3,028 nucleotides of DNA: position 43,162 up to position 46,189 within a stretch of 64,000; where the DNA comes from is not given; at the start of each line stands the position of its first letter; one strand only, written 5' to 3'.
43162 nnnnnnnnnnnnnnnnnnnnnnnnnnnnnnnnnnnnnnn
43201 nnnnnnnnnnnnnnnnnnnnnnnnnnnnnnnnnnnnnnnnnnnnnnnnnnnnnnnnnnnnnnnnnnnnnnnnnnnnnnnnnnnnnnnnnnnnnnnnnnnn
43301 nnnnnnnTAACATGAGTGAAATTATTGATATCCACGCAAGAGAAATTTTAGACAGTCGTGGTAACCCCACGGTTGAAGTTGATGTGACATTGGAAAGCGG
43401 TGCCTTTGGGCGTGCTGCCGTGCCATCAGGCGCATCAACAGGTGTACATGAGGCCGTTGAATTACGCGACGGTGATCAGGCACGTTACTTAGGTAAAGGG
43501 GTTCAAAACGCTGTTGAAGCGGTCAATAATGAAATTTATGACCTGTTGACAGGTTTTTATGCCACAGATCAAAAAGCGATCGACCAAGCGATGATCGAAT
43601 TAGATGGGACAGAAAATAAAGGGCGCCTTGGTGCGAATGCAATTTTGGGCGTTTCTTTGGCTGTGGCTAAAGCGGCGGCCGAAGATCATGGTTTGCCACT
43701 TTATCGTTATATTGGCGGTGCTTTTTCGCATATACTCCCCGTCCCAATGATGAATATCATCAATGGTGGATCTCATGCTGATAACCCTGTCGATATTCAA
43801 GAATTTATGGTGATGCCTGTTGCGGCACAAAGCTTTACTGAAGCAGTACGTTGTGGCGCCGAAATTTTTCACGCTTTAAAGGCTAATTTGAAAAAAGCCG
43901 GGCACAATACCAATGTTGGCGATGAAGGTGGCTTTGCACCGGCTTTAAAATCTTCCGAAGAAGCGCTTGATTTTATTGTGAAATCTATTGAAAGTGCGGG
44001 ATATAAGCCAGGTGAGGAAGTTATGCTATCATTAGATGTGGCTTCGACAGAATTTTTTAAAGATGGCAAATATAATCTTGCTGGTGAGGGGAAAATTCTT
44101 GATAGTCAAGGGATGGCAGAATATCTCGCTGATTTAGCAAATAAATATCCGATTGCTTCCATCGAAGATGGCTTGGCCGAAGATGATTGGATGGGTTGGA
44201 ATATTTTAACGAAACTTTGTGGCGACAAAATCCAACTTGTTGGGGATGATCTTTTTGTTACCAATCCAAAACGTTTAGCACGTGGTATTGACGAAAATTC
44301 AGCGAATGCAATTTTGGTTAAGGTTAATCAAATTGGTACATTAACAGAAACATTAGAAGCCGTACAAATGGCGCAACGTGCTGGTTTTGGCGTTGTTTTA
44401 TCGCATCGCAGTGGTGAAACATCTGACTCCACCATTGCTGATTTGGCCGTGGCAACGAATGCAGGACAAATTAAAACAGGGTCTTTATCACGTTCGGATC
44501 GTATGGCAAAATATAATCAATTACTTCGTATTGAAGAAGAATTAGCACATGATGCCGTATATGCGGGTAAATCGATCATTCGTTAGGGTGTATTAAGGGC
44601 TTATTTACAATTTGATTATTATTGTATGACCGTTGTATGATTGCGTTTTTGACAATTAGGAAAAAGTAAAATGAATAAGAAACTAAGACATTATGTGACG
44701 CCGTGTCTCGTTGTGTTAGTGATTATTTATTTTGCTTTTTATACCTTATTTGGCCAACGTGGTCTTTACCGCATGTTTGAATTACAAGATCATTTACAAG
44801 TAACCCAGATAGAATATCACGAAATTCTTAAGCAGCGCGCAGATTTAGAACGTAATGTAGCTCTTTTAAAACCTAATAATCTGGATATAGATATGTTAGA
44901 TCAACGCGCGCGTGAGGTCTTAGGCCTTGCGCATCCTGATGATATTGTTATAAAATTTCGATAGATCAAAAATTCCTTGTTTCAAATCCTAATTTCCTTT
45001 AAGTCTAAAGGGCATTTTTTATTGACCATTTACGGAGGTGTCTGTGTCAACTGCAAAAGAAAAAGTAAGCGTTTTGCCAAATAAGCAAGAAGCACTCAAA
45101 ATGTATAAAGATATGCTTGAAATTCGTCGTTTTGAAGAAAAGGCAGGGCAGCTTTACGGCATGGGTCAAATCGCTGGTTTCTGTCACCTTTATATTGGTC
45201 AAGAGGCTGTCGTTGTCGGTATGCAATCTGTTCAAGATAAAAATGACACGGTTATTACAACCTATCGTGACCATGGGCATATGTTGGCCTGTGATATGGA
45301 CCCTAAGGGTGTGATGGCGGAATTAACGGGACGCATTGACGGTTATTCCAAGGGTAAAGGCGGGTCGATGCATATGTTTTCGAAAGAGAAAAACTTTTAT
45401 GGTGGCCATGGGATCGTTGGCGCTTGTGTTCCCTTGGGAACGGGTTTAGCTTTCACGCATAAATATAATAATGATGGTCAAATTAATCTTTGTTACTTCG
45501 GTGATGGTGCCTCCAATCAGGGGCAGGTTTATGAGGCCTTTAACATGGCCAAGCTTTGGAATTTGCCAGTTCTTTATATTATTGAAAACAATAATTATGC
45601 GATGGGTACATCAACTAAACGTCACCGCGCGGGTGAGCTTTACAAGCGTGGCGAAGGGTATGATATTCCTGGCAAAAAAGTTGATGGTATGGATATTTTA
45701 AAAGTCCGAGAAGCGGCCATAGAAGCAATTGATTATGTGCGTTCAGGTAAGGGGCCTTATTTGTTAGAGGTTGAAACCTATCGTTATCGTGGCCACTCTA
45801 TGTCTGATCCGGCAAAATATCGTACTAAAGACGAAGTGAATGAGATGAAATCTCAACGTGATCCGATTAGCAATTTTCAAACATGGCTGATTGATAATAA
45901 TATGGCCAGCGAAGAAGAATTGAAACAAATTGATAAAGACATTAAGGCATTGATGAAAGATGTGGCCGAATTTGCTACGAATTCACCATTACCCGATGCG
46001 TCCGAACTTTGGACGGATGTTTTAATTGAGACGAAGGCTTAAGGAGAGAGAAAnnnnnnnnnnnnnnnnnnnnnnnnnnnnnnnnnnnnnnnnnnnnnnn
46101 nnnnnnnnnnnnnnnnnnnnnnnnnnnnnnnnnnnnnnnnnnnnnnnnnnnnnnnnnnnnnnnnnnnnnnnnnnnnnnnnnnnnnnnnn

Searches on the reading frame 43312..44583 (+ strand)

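Call 83: search_protein_families(library=pfam, proteins=[window:43312-44583:+], max_evalue=1e-15)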
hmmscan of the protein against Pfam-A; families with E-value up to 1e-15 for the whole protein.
window:43312-44583:+ (424 aa): 2 families
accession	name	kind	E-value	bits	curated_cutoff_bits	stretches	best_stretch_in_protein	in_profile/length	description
PF00113.28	Enolase_C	-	1.4e-133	445.2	21.5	1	140-422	2-292/296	Enolase, C-terminal TIM barrel domain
PF03952.21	Enolase_N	-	4.9e-62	208.3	35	1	4-134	1-131/131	Enolase, N-terminal domain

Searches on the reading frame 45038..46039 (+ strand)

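Call 83: search_protein_families(library=pfam, proteins=[window:45038-46039:+], max_evalue=1e-15)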
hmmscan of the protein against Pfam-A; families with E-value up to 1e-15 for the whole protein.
window:45038-46039:+ (334 aa): 1 family
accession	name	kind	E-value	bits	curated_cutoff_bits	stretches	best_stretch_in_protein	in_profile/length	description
PF00676.26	E1_dh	-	1e-101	340.4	22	1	25-321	2-299/300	Dehydrogenase E1 component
